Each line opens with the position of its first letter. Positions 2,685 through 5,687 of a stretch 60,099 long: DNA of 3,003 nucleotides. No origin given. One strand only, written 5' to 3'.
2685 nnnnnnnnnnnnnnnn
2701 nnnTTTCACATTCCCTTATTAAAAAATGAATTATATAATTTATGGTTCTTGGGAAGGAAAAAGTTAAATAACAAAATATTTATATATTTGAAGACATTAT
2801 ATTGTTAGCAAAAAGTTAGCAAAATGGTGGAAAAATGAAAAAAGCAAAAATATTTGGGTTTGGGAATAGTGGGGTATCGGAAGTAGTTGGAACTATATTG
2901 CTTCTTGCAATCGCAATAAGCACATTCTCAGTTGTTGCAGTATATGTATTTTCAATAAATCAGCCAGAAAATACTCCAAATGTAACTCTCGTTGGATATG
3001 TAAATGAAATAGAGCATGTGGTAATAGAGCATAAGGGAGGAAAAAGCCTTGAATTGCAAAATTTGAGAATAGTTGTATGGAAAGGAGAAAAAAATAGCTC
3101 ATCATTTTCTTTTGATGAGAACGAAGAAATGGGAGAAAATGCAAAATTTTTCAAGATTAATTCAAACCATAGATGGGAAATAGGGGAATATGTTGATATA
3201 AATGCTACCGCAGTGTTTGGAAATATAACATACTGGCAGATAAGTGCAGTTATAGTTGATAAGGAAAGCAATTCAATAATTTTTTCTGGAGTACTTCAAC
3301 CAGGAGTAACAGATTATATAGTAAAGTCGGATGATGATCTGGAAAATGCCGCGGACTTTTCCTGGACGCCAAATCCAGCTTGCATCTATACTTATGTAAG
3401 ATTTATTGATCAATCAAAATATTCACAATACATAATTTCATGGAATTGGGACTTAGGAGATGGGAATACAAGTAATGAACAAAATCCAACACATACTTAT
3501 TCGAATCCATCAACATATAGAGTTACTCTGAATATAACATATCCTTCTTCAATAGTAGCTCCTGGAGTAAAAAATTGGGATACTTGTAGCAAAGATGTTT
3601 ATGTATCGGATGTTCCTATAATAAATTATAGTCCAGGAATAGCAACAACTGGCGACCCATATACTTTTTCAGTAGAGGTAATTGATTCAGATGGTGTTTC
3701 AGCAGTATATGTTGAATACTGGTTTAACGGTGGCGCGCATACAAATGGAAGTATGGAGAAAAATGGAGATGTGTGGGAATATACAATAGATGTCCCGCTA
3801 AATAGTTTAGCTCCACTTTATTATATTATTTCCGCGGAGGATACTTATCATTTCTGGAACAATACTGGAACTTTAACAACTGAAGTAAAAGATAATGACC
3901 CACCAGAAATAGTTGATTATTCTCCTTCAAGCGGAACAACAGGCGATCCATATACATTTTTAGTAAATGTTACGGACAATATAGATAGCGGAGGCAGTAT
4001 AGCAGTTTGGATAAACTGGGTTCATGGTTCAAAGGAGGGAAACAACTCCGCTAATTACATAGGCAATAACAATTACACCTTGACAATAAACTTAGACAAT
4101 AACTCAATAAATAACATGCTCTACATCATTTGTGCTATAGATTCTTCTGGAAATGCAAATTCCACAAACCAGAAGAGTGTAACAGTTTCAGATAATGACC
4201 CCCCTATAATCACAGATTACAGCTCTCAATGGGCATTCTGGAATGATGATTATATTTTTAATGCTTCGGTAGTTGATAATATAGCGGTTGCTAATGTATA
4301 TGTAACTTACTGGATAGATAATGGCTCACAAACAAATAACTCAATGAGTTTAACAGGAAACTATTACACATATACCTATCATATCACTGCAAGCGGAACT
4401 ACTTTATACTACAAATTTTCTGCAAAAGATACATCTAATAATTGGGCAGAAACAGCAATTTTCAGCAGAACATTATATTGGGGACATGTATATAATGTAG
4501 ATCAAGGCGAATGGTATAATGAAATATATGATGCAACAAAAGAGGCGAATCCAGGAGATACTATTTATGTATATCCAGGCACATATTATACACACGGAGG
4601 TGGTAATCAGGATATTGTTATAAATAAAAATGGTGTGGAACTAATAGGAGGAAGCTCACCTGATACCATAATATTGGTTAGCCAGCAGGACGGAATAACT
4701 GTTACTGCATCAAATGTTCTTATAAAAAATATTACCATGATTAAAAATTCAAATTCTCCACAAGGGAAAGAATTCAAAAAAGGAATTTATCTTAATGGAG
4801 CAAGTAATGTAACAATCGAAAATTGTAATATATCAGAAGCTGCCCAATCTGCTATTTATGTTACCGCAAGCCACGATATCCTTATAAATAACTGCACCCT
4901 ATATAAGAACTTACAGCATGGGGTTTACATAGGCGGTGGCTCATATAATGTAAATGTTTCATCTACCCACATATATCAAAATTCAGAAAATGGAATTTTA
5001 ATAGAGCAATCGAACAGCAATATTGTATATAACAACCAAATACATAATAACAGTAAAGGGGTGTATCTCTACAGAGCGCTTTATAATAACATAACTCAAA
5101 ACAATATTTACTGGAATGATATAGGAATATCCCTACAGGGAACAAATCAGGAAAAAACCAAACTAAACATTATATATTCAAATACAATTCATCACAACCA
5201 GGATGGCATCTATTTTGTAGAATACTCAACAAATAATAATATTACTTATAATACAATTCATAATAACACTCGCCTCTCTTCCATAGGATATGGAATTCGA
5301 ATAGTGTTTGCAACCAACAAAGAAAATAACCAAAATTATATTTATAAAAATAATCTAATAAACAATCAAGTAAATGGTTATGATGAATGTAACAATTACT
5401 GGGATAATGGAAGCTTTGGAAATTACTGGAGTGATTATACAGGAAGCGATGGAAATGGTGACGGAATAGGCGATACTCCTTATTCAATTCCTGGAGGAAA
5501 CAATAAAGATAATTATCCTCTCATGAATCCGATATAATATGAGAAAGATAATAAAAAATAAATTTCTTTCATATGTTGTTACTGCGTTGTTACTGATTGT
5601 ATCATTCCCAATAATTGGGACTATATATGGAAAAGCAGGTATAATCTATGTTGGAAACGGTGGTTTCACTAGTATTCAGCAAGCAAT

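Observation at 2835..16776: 14-kb five-gene, translationally coupled surface operon bracketed by two pilin-like (class III signal peptide) proteins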

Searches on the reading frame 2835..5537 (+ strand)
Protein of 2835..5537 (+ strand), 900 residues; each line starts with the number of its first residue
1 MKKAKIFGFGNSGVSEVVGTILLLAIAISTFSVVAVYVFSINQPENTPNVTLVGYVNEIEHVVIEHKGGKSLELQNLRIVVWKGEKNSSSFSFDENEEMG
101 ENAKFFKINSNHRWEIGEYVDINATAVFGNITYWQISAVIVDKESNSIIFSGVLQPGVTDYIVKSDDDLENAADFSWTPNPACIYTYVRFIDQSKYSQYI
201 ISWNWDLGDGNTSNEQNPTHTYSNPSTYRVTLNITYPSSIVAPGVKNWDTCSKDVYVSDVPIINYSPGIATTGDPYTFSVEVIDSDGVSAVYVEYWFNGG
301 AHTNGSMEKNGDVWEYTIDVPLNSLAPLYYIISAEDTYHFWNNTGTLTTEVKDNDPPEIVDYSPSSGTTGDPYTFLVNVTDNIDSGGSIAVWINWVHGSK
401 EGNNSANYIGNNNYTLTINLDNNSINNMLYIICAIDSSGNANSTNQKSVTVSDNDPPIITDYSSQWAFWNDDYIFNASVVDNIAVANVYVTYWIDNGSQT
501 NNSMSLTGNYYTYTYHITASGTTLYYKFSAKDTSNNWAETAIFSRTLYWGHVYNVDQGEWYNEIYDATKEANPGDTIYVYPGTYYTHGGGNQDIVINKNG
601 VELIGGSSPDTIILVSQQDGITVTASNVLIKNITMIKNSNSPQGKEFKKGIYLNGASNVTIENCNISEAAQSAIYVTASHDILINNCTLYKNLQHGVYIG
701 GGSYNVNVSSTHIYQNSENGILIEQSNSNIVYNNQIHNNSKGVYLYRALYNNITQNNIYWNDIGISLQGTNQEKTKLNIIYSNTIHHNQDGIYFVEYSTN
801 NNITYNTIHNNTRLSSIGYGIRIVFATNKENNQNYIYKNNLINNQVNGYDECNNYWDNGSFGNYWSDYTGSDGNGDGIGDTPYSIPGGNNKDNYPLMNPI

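Call 5: search_protein_families(library=pfam, proteins=[window:2835-5537:+], max_evalue=0.01)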
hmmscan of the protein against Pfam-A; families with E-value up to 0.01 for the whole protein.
window:2835-5537:+ (900 aa): 7 families
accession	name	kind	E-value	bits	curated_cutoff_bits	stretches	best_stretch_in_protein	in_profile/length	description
PF13229.12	Beta_helix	-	1.4e-30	106.5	25.9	2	672-840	1-157/158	Right handed beta helix region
PF05048.19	NosD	-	4.4e-20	72.5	23.6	2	610-783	8-167/212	Periplasmic copper-binding protein (NosD)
PF07790.16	Pilin_N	-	3.7e-15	57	25.2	1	12-81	1-73/78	Archaeal Type IV pilin, N-terminal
PF18911.6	PKD_4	-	1.6e-11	44.5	27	1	197-235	30-69/85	PKD domain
PF00801.26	PKD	-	8.1e-08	32.6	23.5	1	197-234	26-65/80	PKD domain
PF22184.2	CBM_56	-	0.0012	19.5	27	1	287-319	20-52/75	Carbohydrate binding module family 56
PF15418.12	DUF4625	-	0.002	18.9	27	0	269-381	30-116/131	Domain of unknown function (DUF4625)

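Call 6: search_protein_families(library=ncbifam, proteins=[window:2835-5537:+], max_evalue=0.01)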
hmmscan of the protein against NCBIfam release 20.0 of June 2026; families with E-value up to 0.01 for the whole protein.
window:2835-5537:+ (900 aa): 4 families
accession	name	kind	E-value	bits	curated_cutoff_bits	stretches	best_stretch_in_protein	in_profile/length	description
TIGR04247.1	NosD_copper_fam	subfamily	1.3e-26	93.1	300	3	780-884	232-327/377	nitrous oxide reductase family maturation protein NosD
TIGR03805.1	beta_helix_1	subfamily_domain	5.7e-08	32.2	141.5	1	616-693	75-152/314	parallel beta-helix domain-containing protein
TIGR03804.1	para_beta_helix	repeat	1.2e-06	28.1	19.45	1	650-692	1-42/44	parallel beta-helix repeat protein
TIGR02537.2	arch_flag_Nterm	domain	0.0042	16.6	20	1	12-29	3-20/33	archaellin/type IV pilin N-terminal domain-containing protein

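Call 28: find_encoding_contigs(protein=window:2835-5537:+, flank=10000, max_places=4)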
Protein window:2835-5537:+ (900 aa): no gene with exactly this product is on record in the collection.

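Call 51: find_homologous_proteins(query=window:2835-5537:+, max_evalue=1e-10)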
Query window:2835-5537:+ (900 aa): 145 proteins with E <= 1e-10 among 8000 candidates; the best 120 are listed.
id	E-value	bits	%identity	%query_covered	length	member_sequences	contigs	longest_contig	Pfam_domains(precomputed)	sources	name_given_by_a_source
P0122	0.0e+0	1896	93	100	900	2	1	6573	PF13229.13,PF00801.27,PF07790.17,PF22842.4,PF05048.20,PF18911.7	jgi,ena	-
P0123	0.0e+0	1722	84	100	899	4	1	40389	PF13229.13,PF00801.27,PF07790.17,PF05048.20,PF18911.7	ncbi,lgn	ncbi:MAG: right-handed parallel beta-helix repeat-containing protein [Candidatus Thermoplasmatota ar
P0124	0.0e+0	1073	58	100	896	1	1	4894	PF13229.13,PF00801.27,PF07790.17,PF22842.4,PF05048.20,PF18911.7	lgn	-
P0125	0.0e+0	1053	55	99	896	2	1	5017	PF13229.13,PF00801.27,PF07790.17,PF05048.20,PF22184.3,PF18911.7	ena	-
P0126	1.5e-298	1011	56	100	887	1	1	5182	PF13229.13,PF00801.27,PF07790.17,PF05048.20,PF18911.7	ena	-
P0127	6.3e-278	943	53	99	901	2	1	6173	PF13229.13,PF00801.27,PF07790.17,PF05048.20,PF18911.7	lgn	-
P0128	2.7e-269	914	50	100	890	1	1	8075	PF13229.13,PF07790.17,PF05048.20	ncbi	ncbi:MAG: right-handed parallel beta-helix repeat-containing protein [Thermoplasmatota archaeon]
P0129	2.7e-159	550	37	34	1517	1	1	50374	PF15418.13,PF01582.26,PF13676.12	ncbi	-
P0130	2.6e-150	521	37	30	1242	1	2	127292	PF15418.13,PF17957.8,PF18968.6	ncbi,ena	-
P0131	3.8e-140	487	40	34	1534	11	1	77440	PF15418.13,PF22352.3,PF00801.27,PF18968.6,PF17952.8,PF18884.6,PF22184.3,PF18911.7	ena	-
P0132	9.2e-118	413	38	38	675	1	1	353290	PF15418.13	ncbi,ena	-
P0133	3.4e-113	398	37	34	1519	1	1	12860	PF15418.13,PF01582.26,PF17957.8,PF07009.17,PF13676.12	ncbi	ncbi:MAG: TIR domain-containing protein [Thermoplasmatota archaeon]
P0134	5.8e-109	384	39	35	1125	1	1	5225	PF15418.13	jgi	jgi:predicted metalloenzyme YecM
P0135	3.0e-92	329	36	31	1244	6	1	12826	PF15418.13,PF22352.3,PF00801.27,PF17957.8,PF18911.7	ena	-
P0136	1.0e-84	304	37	30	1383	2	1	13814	PF15418.13,PF00801.27,PF18911.7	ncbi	ncbi:MAG: PKD domain-containing protein, partial [Thermoplasmatota archaeon]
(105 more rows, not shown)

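Call 52: find_encoding_contigs(protein=P0123, flank=10000, max_places=3)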
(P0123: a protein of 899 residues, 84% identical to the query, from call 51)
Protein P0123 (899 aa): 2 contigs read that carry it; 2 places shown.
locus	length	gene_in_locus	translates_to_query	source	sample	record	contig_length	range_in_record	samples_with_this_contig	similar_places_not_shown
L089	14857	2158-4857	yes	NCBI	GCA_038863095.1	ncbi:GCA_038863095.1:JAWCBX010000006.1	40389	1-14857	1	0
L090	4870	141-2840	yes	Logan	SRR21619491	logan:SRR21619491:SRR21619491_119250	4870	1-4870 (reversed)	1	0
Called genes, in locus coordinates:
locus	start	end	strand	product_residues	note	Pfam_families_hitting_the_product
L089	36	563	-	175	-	-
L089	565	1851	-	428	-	PF03417:AAT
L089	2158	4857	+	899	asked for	PF07790:Pilin_N, PF00801:PKD (weak), PF18911:PKD_4, PF13229:Beta_helix, PF05048:NosD, PF13229:Beta_helix, PF05048:NosD, PF13229:Beta_helix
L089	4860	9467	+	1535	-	PF13229:Beta_helix, PF05048:NosD, PF13229:Beta_helix, PF00801:PKD, PF18911:PKD_4, PF00801:PKD, PF17803:Cadherin_4, PF17892:Cadherin_5, +6 more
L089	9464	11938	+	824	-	PF13620:CarboxypepD_reg (faint), PF16656:Pur_ac_phosph_N (faint), PF23376:Fn3_VIN3 (faint), PF00041:fn3 (faint), PF25059:FN3_DSCAM-DSCAML_C (faint), PF00801:PKD, PF18911:PKD_4, PF00404:Dockerin_1 (weak), +2 more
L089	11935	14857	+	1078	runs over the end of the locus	PF17803:Cadherin_4, PF17892:Cadherin_5, PF17963:Big_9, PF17803:Cadherin_4, PF17892:Cadherin_5, PF17963:Big_9, PF17803:Cadherin_4, PF17892:Cadherin_5, +5 more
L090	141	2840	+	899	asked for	PF07790:Pilin_N, PF00801:PKD (weak), PF18911:PKD_4, PF13229:Beta_helix, PF05048:NosD, PF13229:Beta_helix, PF05048:NosD, PF13229:Beta_helix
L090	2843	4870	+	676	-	?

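Call 53: find_encoding_contigs(protein=P0128, flank=10000, max_places=2)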
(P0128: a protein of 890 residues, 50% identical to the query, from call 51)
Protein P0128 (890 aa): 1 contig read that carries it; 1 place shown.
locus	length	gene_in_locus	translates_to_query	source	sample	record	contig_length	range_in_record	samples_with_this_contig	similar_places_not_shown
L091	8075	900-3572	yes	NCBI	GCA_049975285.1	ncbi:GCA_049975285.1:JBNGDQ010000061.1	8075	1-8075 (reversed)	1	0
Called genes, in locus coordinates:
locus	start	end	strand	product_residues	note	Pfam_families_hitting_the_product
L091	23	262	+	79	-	PF08279:HTH_11 (weak)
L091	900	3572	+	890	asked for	PF07790:Pilin_N, PF13229:Beta_helix, PF05048:NosD, PF13229:Beta_helix (weak)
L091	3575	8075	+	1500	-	PF05048:NosD, PF13229:Beta_helix, PF18911:PKD_4, PF00801:PKD, PF18911:PKD_4, PF00801:PKD, PF18911:PKD_4, PF00801:PKD, +11 more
